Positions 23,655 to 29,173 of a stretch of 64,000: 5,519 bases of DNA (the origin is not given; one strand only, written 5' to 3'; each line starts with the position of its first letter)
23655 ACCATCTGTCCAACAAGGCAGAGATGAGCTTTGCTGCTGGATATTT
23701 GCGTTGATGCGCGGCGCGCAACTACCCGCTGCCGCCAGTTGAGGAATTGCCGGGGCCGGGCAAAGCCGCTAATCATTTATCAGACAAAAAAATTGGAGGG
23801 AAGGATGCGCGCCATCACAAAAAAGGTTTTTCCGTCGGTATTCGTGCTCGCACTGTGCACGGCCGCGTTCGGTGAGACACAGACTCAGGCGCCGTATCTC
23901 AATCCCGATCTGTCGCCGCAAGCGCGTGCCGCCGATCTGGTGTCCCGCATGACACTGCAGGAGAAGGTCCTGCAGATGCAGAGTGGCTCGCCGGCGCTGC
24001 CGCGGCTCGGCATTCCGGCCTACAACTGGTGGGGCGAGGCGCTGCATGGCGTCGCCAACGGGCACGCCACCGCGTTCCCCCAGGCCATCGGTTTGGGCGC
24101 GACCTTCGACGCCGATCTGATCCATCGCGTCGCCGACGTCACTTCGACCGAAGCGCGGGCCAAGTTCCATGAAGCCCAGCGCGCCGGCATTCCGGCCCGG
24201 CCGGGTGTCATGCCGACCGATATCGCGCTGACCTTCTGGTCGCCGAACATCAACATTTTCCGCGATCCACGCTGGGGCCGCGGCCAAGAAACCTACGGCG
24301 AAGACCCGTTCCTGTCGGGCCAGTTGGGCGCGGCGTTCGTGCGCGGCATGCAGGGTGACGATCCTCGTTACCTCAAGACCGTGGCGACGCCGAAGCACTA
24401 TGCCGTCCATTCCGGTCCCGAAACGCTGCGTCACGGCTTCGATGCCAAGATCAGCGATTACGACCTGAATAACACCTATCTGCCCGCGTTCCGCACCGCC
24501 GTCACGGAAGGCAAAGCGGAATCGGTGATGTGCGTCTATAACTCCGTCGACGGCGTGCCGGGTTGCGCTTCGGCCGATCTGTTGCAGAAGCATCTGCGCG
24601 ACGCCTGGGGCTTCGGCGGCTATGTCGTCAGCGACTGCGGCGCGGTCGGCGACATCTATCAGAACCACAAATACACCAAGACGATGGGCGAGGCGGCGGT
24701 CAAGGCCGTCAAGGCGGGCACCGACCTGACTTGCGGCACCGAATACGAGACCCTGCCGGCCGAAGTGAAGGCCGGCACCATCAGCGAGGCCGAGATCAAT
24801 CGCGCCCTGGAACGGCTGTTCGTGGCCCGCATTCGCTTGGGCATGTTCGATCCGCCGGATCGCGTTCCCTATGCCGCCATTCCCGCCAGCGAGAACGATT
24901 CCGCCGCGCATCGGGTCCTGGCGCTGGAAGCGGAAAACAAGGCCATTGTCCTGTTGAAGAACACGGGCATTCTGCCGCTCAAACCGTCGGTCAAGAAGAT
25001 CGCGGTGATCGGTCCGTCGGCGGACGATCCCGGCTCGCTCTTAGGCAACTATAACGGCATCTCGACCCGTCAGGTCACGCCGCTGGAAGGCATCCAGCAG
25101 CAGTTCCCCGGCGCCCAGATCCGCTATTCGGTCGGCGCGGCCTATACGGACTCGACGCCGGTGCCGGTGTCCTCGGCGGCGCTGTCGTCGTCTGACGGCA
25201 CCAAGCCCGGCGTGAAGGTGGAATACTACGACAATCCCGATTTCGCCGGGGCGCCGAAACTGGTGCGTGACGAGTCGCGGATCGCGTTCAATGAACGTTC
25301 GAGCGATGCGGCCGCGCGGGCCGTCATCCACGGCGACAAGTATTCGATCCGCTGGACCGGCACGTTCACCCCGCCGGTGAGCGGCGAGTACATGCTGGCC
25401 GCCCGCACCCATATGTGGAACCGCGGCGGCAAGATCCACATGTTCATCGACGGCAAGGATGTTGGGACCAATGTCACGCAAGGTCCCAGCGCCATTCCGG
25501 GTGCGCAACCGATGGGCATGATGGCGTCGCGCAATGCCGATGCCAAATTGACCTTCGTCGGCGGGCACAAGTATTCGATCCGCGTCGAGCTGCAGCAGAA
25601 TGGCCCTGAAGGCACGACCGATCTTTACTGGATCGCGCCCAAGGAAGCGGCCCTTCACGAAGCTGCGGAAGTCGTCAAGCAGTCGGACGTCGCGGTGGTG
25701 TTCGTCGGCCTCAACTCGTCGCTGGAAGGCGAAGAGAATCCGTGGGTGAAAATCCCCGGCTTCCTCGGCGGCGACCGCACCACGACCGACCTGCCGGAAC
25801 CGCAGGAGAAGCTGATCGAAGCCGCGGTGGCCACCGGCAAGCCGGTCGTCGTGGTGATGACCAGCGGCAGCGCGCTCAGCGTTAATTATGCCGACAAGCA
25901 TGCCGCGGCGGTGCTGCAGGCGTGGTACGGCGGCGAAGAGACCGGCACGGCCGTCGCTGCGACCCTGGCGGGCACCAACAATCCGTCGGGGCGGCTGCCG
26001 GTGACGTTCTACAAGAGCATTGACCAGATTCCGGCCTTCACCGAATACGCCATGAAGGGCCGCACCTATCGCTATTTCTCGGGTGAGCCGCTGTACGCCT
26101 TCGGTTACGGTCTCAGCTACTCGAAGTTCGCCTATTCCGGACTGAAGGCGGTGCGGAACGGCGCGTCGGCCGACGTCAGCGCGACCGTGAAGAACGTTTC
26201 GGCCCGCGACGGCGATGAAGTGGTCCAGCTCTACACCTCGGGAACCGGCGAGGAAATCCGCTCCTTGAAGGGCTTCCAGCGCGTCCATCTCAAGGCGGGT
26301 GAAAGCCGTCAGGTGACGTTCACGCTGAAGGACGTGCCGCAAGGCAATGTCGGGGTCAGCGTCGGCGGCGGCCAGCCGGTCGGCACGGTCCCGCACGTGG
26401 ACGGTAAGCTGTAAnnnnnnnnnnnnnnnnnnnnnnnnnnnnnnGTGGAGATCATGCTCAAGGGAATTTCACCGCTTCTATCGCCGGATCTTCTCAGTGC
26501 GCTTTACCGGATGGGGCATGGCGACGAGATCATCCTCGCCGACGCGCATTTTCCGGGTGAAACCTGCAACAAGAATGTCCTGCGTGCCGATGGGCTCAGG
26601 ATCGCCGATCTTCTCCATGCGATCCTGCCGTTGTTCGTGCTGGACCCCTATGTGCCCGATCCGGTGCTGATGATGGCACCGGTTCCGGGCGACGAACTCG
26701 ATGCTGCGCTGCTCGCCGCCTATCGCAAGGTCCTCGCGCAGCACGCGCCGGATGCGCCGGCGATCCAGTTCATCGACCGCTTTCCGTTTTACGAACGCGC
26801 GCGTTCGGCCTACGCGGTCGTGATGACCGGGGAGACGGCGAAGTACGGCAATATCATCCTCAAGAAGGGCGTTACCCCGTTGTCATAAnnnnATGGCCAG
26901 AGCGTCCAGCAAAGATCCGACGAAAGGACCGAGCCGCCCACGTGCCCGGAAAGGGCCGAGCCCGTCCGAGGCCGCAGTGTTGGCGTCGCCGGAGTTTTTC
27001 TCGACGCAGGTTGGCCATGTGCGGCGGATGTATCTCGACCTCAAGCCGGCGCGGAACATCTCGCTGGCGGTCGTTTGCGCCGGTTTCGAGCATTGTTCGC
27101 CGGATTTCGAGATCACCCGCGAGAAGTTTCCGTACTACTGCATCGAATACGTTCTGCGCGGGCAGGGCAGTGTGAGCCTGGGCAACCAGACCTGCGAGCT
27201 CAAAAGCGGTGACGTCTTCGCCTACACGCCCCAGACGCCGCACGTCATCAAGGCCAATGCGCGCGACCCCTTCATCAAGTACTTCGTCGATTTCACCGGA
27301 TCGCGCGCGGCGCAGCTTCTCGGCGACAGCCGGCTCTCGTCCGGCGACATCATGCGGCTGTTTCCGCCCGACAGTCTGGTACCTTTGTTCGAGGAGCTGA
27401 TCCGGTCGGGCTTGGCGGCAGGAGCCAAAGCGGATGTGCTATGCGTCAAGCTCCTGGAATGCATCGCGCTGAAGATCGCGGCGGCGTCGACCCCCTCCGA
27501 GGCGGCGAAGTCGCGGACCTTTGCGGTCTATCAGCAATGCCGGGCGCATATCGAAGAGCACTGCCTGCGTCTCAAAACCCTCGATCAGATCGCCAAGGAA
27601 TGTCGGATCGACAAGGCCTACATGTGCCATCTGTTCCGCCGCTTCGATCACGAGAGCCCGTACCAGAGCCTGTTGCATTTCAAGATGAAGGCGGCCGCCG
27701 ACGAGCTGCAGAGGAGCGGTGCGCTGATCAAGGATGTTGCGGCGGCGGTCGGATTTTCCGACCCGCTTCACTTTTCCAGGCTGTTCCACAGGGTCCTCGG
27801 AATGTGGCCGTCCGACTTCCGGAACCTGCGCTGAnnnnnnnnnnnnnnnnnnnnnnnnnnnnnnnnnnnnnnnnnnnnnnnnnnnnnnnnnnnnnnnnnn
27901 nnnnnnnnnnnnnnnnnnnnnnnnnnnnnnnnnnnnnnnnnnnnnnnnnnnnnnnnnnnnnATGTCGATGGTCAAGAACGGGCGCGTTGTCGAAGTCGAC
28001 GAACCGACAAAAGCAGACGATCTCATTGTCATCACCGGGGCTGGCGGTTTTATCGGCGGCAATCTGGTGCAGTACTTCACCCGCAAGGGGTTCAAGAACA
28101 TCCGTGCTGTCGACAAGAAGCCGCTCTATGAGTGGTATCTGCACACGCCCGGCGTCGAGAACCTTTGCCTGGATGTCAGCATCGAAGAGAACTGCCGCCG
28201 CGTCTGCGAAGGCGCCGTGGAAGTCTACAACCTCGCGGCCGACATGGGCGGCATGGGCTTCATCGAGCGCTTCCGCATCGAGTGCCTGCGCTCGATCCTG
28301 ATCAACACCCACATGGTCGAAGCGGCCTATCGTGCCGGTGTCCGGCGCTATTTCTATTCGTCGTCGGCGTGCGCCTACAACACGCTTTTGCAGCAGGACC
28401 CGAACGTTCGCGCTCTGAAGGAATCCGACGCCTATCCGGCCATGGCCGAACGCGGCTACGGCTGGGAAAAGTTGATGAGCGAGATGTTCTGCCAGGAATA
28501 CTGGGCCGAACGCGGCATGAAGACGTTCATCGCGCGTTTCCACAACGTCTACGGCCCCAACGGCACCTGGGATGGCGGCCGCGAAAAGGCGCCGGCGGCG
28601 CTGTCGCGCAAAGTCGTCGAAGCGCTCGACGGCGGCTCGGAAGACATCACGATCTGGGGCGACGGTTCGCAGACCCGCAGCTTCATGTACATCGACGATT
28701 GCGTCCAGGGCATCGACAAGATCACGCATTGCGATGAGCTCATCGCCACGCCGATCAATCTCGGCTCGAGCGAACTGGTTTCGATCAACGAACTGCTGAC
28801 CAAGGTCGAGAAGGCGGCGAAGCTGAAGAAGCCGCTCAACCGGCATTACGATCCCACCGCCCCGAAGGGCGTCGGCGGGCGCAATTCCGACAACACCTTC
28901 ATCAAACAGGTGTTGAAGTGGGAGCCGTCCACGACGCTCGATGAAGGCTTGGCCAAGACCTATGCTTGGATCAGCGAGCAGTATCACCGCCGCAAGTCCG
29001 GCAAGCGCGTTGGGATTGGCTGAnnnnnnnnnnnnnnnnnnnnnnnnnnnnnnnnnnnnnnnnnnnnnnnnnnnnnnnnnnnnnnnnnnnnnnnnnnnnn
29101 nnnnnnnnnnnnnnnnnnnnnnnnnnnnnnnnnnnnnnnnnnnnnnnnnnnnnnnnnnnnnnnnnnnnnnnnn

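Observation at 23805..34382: Candidate undescribed Leloir-like, GDP-linked salvage pathway for an L-hexose (best guess L-galactose)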

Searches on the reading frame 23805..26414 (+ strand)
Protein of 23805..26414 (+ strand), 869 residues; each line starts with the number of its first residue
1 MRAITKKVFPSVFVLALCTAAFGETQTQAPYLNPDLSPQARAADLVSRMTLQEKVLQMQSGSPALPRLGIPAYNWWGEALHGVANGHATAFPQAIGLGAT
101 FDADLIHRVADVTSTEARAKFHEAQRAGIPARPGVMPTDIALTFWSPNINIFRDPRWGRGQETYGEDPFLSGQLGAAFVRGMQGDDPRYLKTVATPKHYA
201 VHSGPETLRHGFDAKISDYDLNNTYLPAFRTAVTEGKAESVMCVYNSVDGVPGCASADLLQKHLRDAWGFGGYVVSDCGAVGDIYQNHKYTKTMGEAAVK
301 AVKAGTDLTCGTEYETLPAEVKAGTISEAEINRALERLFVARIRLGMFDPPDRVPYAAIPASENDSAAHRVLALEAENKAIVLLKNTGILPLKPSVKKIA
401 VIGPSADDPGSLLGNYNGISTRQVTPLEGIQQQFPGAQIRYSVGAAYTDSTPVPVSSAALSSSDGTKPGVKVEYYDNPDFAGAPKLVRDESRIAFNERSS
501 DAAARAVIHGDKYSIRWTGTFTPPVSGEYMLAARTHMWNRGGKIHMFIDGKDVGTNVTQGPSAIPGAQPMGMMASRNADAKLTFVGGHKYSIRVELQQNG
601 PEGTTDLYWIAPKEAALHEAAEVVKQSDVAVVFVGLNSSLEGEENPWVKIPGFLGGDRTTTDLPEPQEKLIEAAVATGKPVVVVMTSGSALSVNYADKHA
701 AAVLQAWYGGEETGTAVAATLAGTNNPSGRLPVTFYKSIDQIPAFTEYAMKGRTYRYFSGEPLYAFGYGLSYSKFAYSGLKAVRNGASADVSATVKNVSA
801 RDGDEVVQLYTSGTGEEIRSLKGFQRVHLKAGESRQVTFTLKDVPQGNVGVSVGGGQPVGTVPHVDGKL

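Call 4: search_protein_families(library=pfam, proteins=[window:23805-26414:+])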
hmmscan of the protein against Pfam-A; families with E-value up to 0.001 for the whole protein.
window:23805-26414:+ (869 aa): 4 families
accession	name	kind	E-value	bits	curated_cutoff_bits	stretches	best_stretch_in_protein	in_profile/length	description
PF01915.27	Glyco_hydro_3_C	-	2.7e-58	197.7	31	1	381-772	1-200/200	Glycosyl hydrolase family 3 C-terminal domain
PF00933.27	Glyco_hydro_3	-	2.2e-43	149.3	27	1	54-338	47-313/316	Glycosyl hydrolase family 3 N terminal domain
PF07691.17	PA14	-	1.2e-16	61.3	24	1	467-615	2-139/147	PA14 domain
PF14310.12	Fn3-like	-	3.7e-09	37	25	1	805-842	1-42/71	Fibronectin type III-like domain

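Call 5: search_protein_families(library=ncbifam, proteins=[window:23805-26414:+])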
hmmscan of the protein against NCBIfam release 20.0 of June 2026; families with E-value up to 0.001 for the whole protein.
window:23805-26414:+ (869 aa): 8 families
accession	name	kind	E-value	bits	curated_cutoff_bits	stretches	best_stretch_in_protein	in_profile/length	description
NF041776.1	xylosidase_Xyl3A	equivalog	1.5e-247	823.8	1250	1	27-843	2-808/846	xylan 1,4-beta-xylosidase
NF052329.1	XyloArabinsidase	equivalog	1.4e-109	367.3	1050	2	62-417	83-413/750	beta-xylosidase/alpha-l-arabinosidase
NF041579.1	betaxyl_Flavo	equivalog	1.8e-107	360.3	1350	2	32-449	27-442/716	beta-xylosidase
NF011678.0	PRK15098.1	equivalog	1.6e-106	357.6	666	2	52-450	86-467/765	beta-glucosidase BglX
NF052331.1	Bet13-16Glucosase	equivalog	7.5e-103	345.1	1330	3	77-421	81-414/750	exo-beta-d-1,3/1,6-glucosidase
NF041610.1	alph_arabinopyran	equivalog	2e-73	247.8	1300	2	616-842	380-613/738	exo-alpha-(1->6)-L-arabinopyranosidase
NF052330.1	BetGlucosiCelf0468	equivalog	2.3e-56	191.5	1300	2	86-477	52-417/817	beta-d-glucosidase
NF003740.0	PRK05337.1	equivalog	0.0002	20.6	207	1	159-311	133-280/340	beta-N-acetylhexosaminidase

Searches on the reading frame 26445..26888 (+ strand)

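Call 4: search_protein_families(library=pfam, proteins=[window:26445-26888:+])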
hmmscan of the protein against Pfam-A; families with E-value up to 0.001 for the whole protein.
window:26445-26888:+ (147 aa): 1 family
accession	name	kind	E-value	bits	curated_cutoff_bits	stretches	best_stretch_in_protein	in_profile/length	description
PF05025.18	RbsD_FucU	-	2.6e-41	141.7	25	1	6-144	1-138/138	RbsD / FucU transport protein family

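Call 5: search_protein_families(library=ncbifam, proteins=[window:26445-26888:+])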
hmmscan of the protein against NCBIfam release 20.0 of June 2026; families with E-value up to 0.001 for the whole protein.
window:26445-26888:+ (147 aa): 2 families
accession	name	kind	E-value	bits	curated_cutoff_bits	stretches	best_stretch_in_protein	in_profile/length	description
NF011949.0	PRK15420.1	equivalog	3.7e-57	192.3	141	1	4-145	1-140/140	L-fucose mutarotase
NF008761.0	PRK11797.1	equivalog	1.6e-09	38.1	93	1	95-144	89-138/139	D-ribose pyranase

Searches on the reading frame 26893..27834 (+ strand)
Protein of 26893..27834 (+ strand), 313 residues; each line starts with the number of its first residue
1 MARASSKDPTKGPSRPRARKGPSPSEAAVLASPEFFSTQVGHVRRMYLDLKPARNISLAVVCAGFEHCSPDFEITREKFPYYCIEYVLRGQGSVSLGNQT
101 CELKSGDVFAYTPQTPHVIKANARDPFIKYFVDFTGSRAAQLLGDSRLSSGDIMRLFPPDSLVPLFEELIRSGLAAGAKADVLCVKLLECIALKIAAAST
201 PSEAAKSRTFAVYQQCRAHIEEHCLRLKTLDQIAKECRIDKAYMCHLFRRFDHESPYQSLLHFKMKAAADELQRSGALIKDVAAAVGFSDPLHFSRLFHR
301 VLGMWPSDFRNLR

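Call 4: search_protein_families(library=pfam, proteins=[window:26893-27834:+])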
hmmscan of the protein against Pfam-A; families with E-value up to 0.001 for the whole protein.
window:26893-27834:+ (313 aa): 5 families
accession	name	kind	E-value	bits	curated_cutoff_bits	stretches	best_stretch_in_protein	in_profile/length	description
PF12833.13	HTH_18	-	1.3e-16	61.1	33.6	1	233-311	1-79/80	Helix-turn-helix domain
PF02311.25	AraC_binding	-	2.3e-13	50.5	21.1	1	63-173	5-116/135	AraC-like ligand binding domain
PF00165.29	HTH_AraC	-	1.6e-11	44.5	26.6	1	279-311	11-42/42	Bacterial regulatory helix-turn-helix proteins, AraC family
PF07883.17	Cupin_2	-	8.6e-06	25.8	27.2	1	86-125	23-62/70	Cupin domain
PF14525.12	AraC_binding_2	-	8.8e-05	22.7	27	1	48-135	26-107/173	AraC-binding-like domain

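Call 5: search_protein_families(library=ncbifam, proteins=[window:26893-27834:+])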
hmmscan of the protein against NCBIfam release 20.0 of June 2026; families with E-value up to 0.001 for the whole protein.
window:26893-27834:+ (313 aa): 21 families
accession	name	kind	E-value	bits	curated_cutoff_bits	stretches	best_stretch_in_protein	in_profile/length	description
NF007860.0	PRK10572.1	equivalog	6.4e-19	67.9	208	1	71-311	38-283/292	arabinose operon transcriptional regulator AraC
TIGR02297.1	HpaA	equivalog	1.5e-12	47.4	274.65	1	180-311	152-286/287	4-hydroxyphenylacetate catabolism regulatory protein HpaA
NF007584.0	PRK10219.1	equivalog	3.8e-08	33.6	174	1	214-311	8-105/107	superoxide response transcriptional regulator SoxS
TIGR04094.1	adjacent_YSIRK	equivalog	4.4e-08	32.5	200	1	219-310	293-383/383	YSIRK-targeted surface antigen transcriptional regulator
NF049932.1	TranspRegBtr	equivalog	1.1e-07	30.8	900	1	86-309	35-262/531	bacillibactin transport transcriptional regulator Btr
NF049968.1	QhpR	equivalog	1.2e-07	31.1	250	1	206-310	180-284/284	AraC-like transcriptional regulator QhpR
NF047455.1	TF_Staph_AryK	equivalog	2.1e-07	29.6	850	1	188-311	135-257/759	transcriptional regulator AryK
NF007243.0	PRK09685.1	equivalog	2.3e-07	30.5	199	1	198-311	185-300/303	transcriptional regulator FeaR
NF012144.2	ramA_TF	equivalog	4.8e-07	30.2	180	1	224-311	18-105/108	RamA family antibiotic efflux transcriptional regulator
NF052371.1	TransRegGbdRPseu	equivalog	5.5e-07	28.9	480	1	228-311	242-325/365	choline metabolism transcriptional regulator GbdR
NF040475.1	chlor_reg_RclR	equivalog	6.6e-07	28.9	400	1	228-311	194-277/284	reactive chlorine-specific transcriptional regulator RclR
NF010026.0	PRK13501.1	equivalog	1e-06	28.1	363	1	240-311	205-276/290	HTH-type transcriptional activator RhaR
NF041686.2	ant_diox_reg_AndR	equivalog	1.4e-06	28.2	350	1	177-308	184-316/321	anthranilate 1,2-dioxygenase regulatory protein AndR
NF033869.1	viru_reg_Rsp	equivalog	2.4e-06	26.3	400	1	211-311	147-247/701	AraC family transcriptional regulator Rsp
NF006902.0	PRK09393.1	equivalog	3.2e-06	26.6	425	1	219-311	228-320/327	transcriptional regulator FtrA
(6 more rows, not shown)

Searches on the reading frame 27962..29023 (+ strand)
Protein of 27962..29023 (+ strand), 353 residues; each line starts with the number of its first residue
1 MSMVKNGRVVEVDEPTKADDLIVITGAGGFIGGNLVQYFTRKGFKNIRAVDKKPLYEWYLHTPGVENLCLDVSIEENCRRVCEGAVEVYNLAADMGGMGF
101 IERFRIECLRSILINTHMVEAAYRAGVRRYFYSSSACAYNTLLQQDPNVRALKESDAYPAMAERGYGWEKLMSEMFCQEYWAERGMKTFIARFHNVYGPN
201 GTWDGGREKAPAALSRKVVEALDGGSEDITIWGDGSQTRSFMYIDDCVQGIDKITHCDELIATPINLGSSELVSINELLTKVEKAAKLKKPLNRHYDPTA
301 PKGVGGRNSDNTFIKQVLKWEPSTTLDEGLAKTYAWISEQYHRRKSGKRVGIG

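Call 4: search_protein_families(library=pfam, proteins=[window:27962-29023:+])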
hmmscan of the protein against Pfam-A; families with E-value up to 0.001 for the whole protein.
window:27962-29023:+ (353 aa): 7 families
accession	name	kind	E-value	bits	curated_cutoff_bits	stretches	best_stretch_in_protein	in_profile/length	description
PF01370.27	Epimerase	-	2e-35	122.8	20.9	1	22-255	1-225/240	NAD dependent epimerase/dehydratase family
PF16363.11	GDP_Man_Dehyd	-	2.5e-20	73.7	27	1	24-333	2-332/332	GDP-mannose 4,6 dehydratase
PF01073.25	3Beta_HSD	-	2.7e-10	40.2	22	1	23-199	1-184/280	3-beta hydroxysteroid dehydrogenase/isomerase family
PF05368.20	NmrA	-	2.5e-08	34.3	27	1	19-149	2-121/298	NmrA-like family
PF02719.21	Polysacc_synt_2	-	1.5e-05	24.8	20.2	0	22-135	1-128/293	Polysaccharide biosynthesis protein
PF13460.12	NAD_binding_10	-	2.8e-05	24.5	27.2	1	26-144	1-107/184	NAD(P)H-binding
PF07993.18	NAD_binding_4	-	0.00098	18.8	20.1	0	116-198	137-209/258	Male sterility protein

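Call 5: search_protein_families(library=ncbifam, proteins=[window:27962-29023:+])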
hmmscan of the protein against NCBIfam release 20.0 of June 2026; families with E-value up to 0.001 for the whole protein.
window:27962-29023:+ (353 aa): 16 families
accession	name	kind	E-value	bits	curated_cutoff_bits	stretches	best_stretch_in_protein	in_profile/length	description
NF047922.1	GDPFucSynFcl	equivalog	2.8e-29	102.6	500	1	87-340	56-304/308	GDP-L-fucose synthase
TIGR04180.1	EDH_00030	hypoth_equivalog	5e-18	65.2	475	1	22-323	1-295/297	NAD-dependent 4,6-dehydratase LegB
TIGR01179.1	galE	equivalog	7.9e-17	61.1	262.3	1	116-340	102-328/332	UDP-glucose 4-epimerase GalE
TIGR01181.1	dTDP_gluc_dehyt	equivalog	6.8e-16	58.2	365.1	1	22-340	2-314/321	dTDP-glucose 4,6-dehydratase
TIGR02197.1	heptose_epim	equivalog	1.6e-15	57.1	274.6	1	22-337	1-313/316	ADP-glyceromanno-heptose 6-epimerase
NF011728.1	PRK15181.1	equivalog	1.7e-09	37.2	760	1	117-340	123-340/348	Vi polysaccharide biosynthesis UDP-N-acetylglucosaminuronic acid C-4 epimerase TviC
TIGR01777.1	yfcH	hypoth_equivalog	5.3e-09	36.1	207.35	1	22-287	1-242/292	TIGR01777 family oxidoreductase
TIGR03466.1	HpnA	hypoth_equivalog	9.7e-09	34.5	367.65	1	23-190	4-164/327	hopanoid-associated sugar epimerase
NF008360.0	PRK11150.1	equivalog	7.2e-08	32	452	0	130-272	111-240/310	ADP-glyceromanno-heptose 6-epimerase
NF007956.0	PRK10675.1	subfamily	2.4e-07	30.2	394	1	117-340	106-332/338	UDP-glucose 4-epimerase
NF007490.0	PRK10084.1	subfamily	6e-07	28.8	649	1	165-338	166-335/361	dTDP-glucose 4,6-dehydratase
NF042422.1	oxyalk_red_OleD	equivalog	2.8e-06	26.9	580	1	22-137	3-112/329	2-alkyl-3-oxoalkanoate reductase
NF007582.0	PRK10217.1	equivalog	4.9e-06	25.9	698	0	163-337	157-331/355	dTDP-glucose 4,6-dehydratase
NF042423.1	oxyalk_red_Shew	equivalog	4.6e-05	22.6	580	1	21-201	10-179/331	2-alkyl-3-oxoalkanoate reductase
NF008872.0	PRK11908.1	equivalog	7.7e-05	21.9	294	0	226-287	208-272/349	bifunctional UDP-4-keto-pentose/UDP-xylose synthase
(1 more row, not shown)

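Call 6: search_solved_structures(query=window:27962-29023:+, max_evalue=1e-10)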
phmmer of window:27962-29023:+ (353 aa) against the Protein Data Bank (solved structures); distinct sequences matched with E-value up to 1e-10: 33.
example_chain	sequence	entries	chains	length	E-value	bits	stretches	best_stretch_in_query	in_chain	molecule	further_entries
2c59_A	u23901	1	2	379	2.7e-79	270.4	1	22-346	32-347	GDP-MANNOSE-3', 5'-EPIMERASE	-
2c54_A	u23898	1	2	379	7.1e-79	269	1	22-346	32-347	GDP-MANNOSE-3', 5'-EPIMERASE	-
2c5a_A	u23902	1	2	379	9.8e-79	268.5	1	22-346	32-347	GDP-MANNOSE-3', 5'-EPIMERASE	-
2c5e_A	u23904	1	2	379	1.9e-78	267.6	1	22-346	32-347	GDP-MANNOSE-3', 5'-EPIMERASE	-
8sg0_A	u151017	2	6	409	4.1e-78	266.5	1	22-346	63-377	GDP-mannose 3,5-epimerase | GDP-mannose 3,5 epimerase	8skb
7ll6_A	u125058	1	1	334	4.3e-22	82.2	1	91-339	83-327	GDP-L-fucose synthase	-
8du0_A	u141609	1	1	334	5.9e-22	81.8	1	91-339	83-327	GDP-L-fucose synthase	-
6pmh_A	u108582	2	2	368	4.8e-20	75.5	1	21-343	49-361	UDP-glucose 4-epimerase related protein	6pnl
6wjb_A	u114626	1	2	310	9.5e-20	74.5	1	20-334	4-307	NAD-dependent epimerase/dehydratase family protein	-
6zl6_A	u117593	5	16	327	1.7e-19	73.7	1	22-342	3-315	Epimerase domain-containing protein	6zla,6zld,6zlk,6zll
6zlj_A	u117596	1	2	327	5.9e-19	71.9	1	22-342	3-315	Epimerase domain-containing protein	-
6wj9_A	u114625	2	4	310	6.1e-19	71.9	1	20-334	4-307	NAD-dependent epimerase/dehydratase family protein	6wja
4lk3_A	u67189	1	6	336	1.1e-18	71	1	21-340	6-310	UDP-glucuronic acid decarboxylase 1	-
2b69_A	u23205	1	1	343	1.2e-18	70.8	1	21-340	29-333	UDP-glucuronate decarboxylase 1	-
4gll_A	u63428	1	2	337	1.4e-18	70.6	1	21-340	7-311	UDP-glucuronic acid decarboxylase 1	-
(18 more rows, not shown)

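Call 36: search_solved_structures(query=window:27962-29023:+, max_evalue=1e-60, show_alignments=1)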
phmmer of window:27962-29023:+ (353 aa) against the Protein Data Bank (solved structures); distinct sequences matched with E-value up to 1e-60: 5.
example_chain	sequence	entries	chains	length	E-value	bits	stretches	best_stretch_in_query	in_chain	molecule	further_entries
2c59_A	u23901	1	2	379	2.7e-79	270.4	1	22-346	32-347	GDP-MANNOSE-3', 5'-EPIMERASE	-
2c54_A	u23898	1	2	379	7.1e-79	269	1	22-346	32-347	GDP-MANNOSE-3', 5'-EPIMERASE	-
2c5a_A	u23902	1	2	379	9.8e-79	268.5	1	22-346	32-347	GDP-MANNOSE-3', 5'-EPIMERASE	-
2c5e_A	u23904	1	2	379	1.9e-78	267.6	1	22-346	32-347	GDP-MANNOSE-3', 5'-EPIMERASE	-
8sg0_A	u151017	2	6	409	4.1e-78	266.5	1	22-346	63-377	GDP-mannose 3,5-epimerase | GDP-mannose 3,5 epimerase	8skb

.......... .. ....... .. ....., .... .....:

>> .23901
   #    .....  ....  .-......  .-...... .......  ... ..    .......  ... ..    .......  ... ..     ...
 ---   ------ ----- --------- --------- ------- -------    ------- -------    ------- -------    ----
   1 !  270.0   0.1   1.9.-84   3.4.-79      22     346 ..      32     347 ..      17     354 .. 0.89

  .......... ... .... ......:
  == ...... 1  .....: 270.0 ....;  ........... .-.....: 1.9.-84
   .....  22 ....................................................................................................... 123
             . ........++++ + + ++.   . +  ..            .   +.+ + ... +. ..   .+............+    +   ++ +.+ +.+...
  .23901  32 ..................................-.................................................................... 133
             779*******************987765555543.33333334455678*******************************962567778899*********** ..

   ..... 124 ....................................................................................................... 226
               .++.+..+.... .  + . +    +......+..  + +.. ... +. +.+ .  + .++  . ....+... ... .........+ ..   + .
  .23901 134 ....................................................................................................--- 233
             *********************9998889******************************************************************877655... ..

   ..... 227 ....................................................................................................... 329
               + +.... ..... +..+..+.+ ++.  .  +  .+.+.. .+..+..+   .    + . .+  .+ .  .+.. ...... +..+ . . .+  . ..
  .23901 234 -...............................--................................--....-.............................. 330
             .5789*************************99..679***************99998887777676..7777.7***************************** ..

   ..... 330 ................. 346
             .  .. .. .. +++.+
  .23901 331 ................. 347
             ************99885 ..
